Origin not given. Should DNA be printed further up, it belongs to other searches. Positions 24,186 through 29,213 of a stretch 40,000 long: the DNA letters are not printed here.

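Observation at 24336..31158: Uncharacterised three-gene nucleotide-handling operon built around a ~1575-aa fusion protein (HD, HEAT-like, NMNAT-like, GNAT-like and PRTase-like regions)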

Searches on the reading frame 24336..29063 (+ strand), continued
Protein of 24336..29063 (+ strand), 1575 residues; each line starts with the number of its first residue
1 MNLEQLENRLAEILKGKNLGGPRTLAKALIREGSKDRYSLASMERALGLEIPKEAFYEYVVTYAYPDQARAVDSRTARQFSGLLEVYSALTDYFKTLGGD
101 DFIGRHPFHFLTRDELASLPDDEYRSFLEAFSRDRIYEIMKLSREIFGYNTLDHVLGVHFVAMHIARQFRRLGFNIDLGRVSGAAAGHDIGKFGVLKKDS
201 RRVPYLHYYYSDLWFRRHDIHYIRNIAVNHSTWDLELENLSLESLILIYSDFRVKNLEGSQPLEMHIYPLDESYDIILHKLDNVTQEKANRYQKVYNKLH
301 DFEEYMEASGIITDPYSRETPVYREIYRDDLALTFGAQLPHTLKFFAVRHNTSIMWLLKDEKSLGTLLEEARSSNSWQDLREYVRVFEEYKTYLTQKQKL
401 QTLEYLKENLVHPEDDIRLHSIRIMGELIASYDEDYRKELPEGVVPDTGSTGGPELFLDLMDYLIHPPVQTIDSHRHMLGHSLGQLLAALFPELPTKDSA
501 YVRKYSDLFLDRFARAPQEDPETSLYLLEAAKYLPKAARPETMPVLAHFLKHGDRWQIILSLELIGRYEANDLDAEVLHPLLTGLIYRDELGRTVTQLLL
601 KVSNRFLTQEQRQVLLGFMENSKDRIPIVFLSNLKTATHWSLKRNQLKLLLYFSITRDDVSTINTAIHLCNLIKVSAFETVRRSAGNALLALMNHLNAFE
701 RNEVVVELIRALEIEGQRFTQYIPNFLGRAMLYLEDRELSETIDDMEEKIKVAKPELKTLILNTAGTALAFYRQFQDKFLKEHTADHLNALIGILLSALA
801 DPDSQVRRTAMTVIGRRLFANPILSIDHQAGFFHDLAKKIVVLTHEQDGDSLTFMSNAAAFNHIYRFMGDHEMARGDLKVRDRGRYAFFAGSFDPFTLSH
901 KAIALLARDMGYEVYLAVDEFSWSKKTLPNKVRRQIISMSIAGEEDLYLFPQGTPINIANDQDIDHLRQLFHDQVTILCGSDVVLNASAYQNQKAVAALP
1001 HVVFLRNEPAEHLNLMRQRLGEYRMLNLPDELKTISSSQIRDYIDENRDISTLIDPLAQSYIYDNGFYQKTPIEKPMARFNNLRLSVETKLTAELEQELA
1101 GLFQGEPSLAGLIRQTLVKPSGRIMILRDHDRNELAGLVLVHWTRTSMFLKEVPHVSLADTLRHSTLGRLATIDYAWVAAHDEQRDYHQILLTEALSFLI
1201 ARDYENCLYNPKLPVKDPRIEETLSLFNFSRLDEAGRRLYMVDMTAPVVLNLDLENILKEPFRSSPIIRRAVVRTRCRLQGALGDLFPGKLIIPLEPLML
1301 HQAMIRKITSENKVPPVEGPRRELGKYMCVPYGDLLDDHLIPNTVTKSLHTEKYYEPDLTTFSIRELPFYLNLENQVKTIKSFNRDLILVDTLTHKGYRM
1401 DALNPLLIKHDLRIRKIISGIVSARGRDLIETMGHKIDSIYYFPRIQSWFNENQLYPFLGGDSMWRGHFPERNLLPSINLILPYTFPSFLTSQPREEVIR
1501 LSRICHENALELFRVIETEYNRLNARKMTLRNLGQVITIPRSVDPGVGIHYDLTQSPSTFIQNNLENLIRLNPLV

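Call 37: search_protein_families(library=pfam, alignment_id=A1, max_evalue=0.1)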
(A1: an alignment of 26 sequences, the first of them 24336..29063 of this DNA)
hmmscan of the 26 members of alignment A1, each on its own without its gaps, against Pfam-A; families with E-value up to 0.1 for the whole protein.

A. member 1, window:24336-29063:+ (1575 aa): 5 families
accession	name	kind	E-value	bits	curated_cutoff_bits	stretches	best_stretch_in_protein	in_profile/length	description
PF01467.32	CTP_transf_like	-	3e-06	27.9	21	1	888-1041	1-131/133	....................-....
PF13646.12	HEAT_2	-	0.00019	22.1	27.7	0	795-816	4-26/88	HEAT repeats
PF02985.28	HEAT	-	0.0035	17.9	23.5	0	791-815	1-25/31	HEAT repeat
PF13513.12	HEAT_EZ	-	0.053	14.5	27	0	785-816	23-54/55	HEAT-like repeat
PF01966.28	HD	-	0.065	14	22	0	151-212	1-63/116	HD domain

B. families by the number of members that match (of 26 scanned): 15 families
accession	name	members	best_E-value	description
PF01467.32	CTP_transf_like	26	3.2e-08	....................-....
PF02985.28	HEAT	21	2.2e-06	HEAT repeat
PF01966.28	HD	9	0.015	HD domain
PF25801.1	HEAT_GCN1_C_2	8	0.016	Stalled ribosome sensor GCN1-like, HEAT repeats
PF13646.12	HEAT_2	7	0.00019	HEAT repeats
PF13513.12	HEAT_EZ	3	0.00022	HEAT-like repeat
PF24714.1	TOR1L1_N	2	0.098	TORTIFOLIA1 N-terminal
PF11201.13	DUF2982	1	0.0045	Protein of unknown function (DUF2982)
PF08171.16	Mad3_BUB1_II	1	0.0089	Mad3/BUB1 homology region 2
PF24573.1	HEAT_DAAF5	1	0.019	Dynein axonemal assembly factor 5, HEAT-repeat domain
PF25780.1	TPR_IPO5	1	0.026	IPO5-like, TPR repeats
PF25812.1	RAD24_helical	1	0.033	Checkpoint protein RAD24-like, helical bundle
PF06743.20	FAST_1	1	0.043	FAST kinase-like protein, subdomain 1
PF18903.5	DUF5659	1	0.047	Domain of unknown function (DUF5659)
PF25786.1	HEAT_GCN1_C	1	0.068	GCN1-like, C-terminal HEAT repeats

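Call 41: find_related_loci(query=A1, collection=genome_contigs, flank=8000)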
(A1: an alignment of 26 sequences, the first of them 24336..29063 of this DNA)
Query A1 (1575 aa) in genome_contigs; peptide patterns used: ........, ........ (x = any residue, [..] = any of these).
600 stretches matched a pattern (row limit reached: there are more); 596 encode a relative of the query (tblastn E <= 1e-3); the best 80 are kept; 80 distinct loci.
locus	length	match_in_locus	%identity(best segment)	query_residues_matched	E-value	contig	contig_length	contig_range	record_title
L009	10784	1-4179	58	186-1575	0e+0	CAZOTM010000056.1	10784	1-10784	MAG TPA_asm: uncultured Clostridiaceae bacterium isolate SRP090828_co4_61 genome assembly, contig: NODE_2156_length_1078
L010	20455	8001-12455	48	101-1575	0e+0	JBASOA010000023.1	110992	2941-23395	MAG: Clostridiaceae bacterium isolate MFD12108_ilm_asm_bin51 k127_100975, whole genome shotgun sequence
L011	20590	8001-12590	47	55-1575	0e+0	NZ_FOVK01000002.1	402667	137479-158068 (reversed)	Proteiniclasticum ruminis strain ML2, whole genome shotgun sequence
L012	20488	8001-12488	45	86-1574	0e+0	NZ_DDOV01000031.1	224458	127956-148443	MAG: Clostridium sp. UBA2485 UBA2485_contig_280, whole genome shotgun sequence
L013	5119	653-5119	46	51-1529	0e+0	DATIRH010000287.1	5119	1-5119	MAG TPA_asm: Proteiniclasticum sp. isolate SMAG_U15898 k141_297187, whole genome shotgun sequence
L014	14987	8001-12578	43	57-1574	0e+0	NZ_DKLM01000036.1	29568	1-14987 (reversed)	MAG: Clostridium sp. UBA6640 UBA6640_contig_472, whole genome shotgun sequence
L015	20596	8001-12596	43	56-1574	0e+0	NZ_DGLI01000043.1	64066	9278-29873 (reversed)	MAG: Clostridium sp. UBA4548 UBA4548_contig_109, whole genome shotgun sequence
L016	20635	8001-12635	45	54-1575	0e+0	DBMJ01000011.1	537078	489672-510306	MAG TPA_asm: Clostridium sp. UBA701 UBA701_contig_75, whole genome shotgun sequence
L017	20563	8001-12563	48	57-1575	0e+0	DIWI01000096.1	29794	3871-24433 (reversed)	MAG TPA_asm: Clostridiaceae bacterium UBA6110 UBA6110_contig_2167, whole genome shotgun sequence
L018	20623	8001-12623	42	48-1575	0e+0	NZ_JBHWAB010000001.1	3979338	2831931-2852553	Haloimpatiens sp. FM7330 chromosome, whole genome shotgun sequence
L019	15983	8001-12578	43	57-1575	0e+0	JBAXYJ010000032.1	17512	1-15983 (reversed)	MAG: Clostridiaceae bacterium isolate SO_2016_CLC_T1_14 scaffold02417_PH3_Jul14_2016, whole genome shotgun sequence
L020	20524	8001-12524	44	84-1575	0e+0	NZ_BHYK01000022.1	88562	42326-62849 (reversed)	Clostridium tagluense strain A121 sequence022, whole genome shotgun sequence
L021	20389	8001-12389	43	124-1572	0e+0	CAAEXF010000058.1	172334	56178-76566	MAG TPA_asm: Clostridiaceae bacterium, isolate HGM11636, WGS project CAAEXF010000000 data, contig: SRS000991_6_k119_6193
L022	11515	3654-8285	41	57-1575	0e+0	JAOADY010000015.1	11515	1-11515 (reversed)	MAG: Caloramator sp. isolate SKW245 k141_769924, whole genome shotgun sequence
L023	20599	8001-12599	41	54-1575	0e+0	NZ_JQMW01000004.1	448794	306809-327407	Clostridium sp. KNHs214 CC89DRAFT_scf7180000000038_quiver.13_C, whole genome shotgun sequence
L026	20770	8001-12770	42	1-1575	0e+0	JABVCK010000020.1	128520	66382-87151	MAG: Bacillota bacterium isolate Ch29 Scaffold51, whole genome shotgun sequence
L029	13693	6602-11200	41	57-1575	0e+0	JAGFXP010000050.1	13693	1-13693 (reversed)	MAG: Bacillota bacterium isolate CTSoil_065 scaffold_2305, whole genome shotgun sequence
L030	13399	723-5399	41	54-1575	0e+0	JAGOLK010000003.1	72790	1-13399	MAG: Clostridia bacterium isolate Go_SlDig_bin_83 Go_SlDig_831_length_72790_cov_47.824766, whole genome shotgun sequence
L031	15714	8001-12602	39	57-1575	0e+0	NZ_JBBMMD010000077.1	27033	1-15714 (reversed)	Tepidibacter sp. Z1-5 soapdenovo_K_105_78, whole genome shotgun sequence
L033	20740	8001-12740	46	8-1575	0e+0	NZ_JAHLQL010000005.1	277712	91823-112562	Clostridium simiarum strain MSJ-4 Scaffold5, whole genome shotgun sequence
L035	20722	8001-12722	41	1-1575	0e+0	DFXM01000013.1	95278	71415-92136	MAG TPA_asm: Clostridium sp. UBA4108 UBA4108_contig_187, whole genome shotgun sequence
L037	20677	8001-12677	46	34-1575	0e+0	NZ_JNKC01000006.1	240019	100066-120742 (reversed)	Proteiniclasticum ruminis DSM 24773 T487DRAFT_scaffold00005.5_C, whole genome shotgun sequence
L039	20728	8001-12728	40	4-1575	0e+0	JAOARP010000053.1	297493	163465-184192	MAG: Marinisporobacter sp. isolate McD1.33 contig_178542, whole genome shotgun sequence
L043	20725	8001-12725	71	1-1575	0e+0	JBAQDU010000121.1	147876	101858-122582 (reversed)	MAG: Clostridiaceae bacterium isolate MFD10577_ilm_asm_bin29 k127_8415, whole genome shotgun sequence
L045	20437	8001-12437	39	84-1575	0e+0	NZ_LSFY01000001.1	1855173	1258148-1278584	Alkalithermobacter thermoalcaliphilus JW-YL-7 = DSM 7308 strain JW-YL-7 ctg1, whole genome shotgun sequence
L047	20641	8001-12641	40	57-1575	0e+0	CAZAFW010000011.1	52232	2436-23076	MAG TPA_asm: uncultured Peptostreptococcaceae bacterium isolate binchicken_co218_120 genome assembly, contig: NODE_332_l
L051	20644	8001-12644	39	49-1575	0e+0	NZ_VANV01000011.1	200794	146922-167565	Acidaminobacter sp. JC074 scaffold_10, whole genome shotgun sequence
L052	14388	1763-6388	38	57-1575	0e+0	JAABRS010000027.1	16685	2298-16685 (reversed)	MAG: Clostridia bacterium isolate S08.Bin039 Scaffold_27, whole genome shotgun sequence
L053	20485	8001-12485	39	98-1575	0e+0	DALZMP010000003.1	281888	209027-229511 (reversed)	MAG TPA_asm: Sedimentibacter sp. isolate CTOTU47533 NODE_9_length_281942_cov_9.752642, whole genome shotgun sequence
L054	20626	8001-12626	38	57-1575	0e+0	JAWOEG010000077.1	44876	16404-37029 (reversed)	MAG: Eubacteriales bacterium isolate BLK5-3.bin.158 k191_2064040, whole genome shotgun sequence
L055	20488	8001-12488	40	100-1575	0e+0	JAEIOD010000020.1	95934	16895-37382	MAG: Clostridiales bacterium isolate MAG21 NODE_231_length_95934_cov_19.376123, whole genome shotgun sequence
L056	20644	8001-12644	38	50-1575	0e+0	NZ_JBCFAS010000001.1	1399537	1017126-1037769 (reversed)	MAG: Sedimentibacter sp. isolate metabat2.bin.1 NODE_3_length_1399537_cov_79.433602, whole genome shotgun sequence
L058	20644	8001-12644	39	50-1575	0e+0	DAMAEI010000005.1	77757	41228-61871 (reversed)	MAG TPA_asm: Sedimentibacter sp. isolate CTOTU48041 NODE_51_length_77757_cov_2.819979, whole genome shotgun sequence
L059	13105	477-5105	39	57-1575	0e+0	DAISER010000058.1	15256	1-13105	MAG TPA_asm: Bacillota bacterium isolate CTOTU47310 NODE_543_length_15256_cov_3.213473, whole genome shotgun sequence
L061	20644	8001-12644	38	50-1575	0e+0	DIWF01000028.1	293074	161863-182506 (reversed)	MAG TPA_asm: Firmicutes bacterium UBA6113 UBA6113_contig_690, whole genome shotgun sequence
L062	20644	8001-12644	38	50-1575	0e+0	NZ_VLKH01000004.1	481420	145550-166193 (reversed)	Sedimentibacter saalensis strain DSM 13558 LY60DRAFT_scaffold00004.4, whole genome shotgun sequence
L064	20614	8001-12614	40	54-1575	0e+0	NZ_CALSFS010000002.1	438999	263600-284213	Clostridium sp. Marseille-Q2269 contig00002, whole genome shotgun sequence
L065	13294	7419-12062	38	50-1575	0e+0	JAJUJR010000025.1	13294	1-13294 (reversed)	MAG: Sedimentibacter sp. isolate bin122 k141_759654_length_13294_cov_16.0156, whole genome shotgun sequence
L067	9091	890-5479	38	55-1575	0e+0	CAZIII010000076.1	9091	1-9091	MAG TPA_asm: uncultured Tissierellaceae bacterium isolate SRP294416_co2_334 genome assembly, contig: NODE_11877_length_9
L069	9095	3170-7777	37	57-1575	0e+0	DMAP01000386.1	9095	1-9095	MAG TPA_asm: Clostridiales bacterium isolate UBA8955 contig_30195, whole genome shotgun sequence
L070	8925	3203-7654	38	100-1575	0e+0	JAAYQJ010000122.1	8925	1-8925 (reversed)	MAG: Tissierellia bacterium isolate AS22ysBPME_43 87920_AS22, whole genome shotgun sequence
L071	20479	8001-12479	38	104-1575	0e+0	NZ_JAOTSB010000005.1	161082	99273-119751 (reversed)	MAG: Acidaminobacter sp. isolate MAG4 5109_A_contig_58, whole genome shotgun sequence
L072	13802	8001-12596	37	57-1575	0e+0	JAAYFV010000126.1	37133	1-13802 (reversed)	MAG: Tissierellia bacterium isolate AS09scLD_121 210363_AS09, whole genome shotgun sequence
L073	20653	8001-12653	36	57-1575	0e+0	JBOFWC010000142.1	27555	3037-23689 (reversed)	MAG: Proteocatella sp. isolate WFFMC_MAG_562 k139_16029_flag=0_multi=16.0836_len=27555, whole genome shotgun sequence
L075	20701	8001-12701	37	8-1575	0e+0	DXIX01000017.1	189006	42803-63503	MAG TPA_asm: Candidatus Blautia intestinigallinarum isolate CHK186-9876 CHK186__C97628_L189006_SAMEA5754830, whole genom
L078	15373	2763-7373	37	57-1575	0e+0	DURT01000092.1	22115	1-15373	MAG TPA_asm: Tissierellia bacterium isolate AS25fmACSIPFO_90 76446_AS25, whole genome shotgun sequence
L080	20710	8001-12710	36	4-1575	0e+0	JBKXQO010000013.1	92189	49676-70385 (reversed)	MAG: Blautia sp. isolate C019_26 NODE_621_length_92189_cov_14.461806, whole genome shotgun sequence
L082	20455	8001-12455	38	110-1575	0e+0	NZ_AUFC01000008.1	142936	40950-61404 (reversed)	Anaerovorax odorimutans DSM 5092 K292DRAFT_scaffold00006.6_C, whole genome shotgun sequence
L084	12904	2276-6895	38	54-1575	0e+0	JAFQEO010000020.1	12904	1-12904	MAG: Peptococcaceae bacterium isolate RGIG1748 Goat_Cecum-3__c472778, whole genome shotgun sequence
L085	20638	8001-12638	40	54-1575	0e+0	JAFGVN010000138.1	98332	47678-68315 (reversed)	MAG: Clostridia bacterium isolate ZodW_Metabat.172 k87_22302685, whole genome shotgun sequence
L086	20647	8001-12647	38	52-1575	0e+0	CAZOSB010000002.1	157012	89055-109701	MAG TPA_asm: uncultured Anaerovorax sp. isolate SRP242652_co4_52 genome assembly, contig: NODE_23_length_157012_cov_30.5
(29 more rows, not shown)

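Call 44: search_protein_families(library=pfam, proteins=[L001:7395-7895:+, L003:15624-16421:+], max_evalue=1)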
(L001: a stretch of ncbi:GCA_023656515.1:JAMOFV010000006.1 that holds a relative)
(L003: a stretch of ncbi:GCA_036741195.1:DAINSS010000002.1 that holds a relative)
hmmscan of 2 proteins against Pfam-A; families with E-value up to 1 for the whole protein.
L001:7395-7895:+ (166 aa): 2 families
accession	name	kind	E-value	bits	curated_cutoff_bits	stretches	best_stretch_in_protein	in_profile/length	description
PF16224.10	DUF4883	-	5.6e-46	156.3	27.1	1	42-160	1-119/119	DOmain of unknown function (DUF4883)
PF12452.13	DUF3685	-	0.044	13.9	25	1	58-120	58-120/192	Protein of unknown function (DUF3685)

L003:15624-16421:+ (265 aa): 2 families
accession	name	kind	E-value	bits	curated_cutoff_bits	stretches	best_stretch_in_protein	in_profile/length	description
PF06304.16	DUF1048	-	0.006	17.4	29.6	1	8-81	11-85/102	Protein of unknown function (DUF1048)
PF13903.11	Claudin_2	-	0.25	11.6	29.1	1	138-197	97-147/192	PMP-22/EMP/MP20/Claudin tight junction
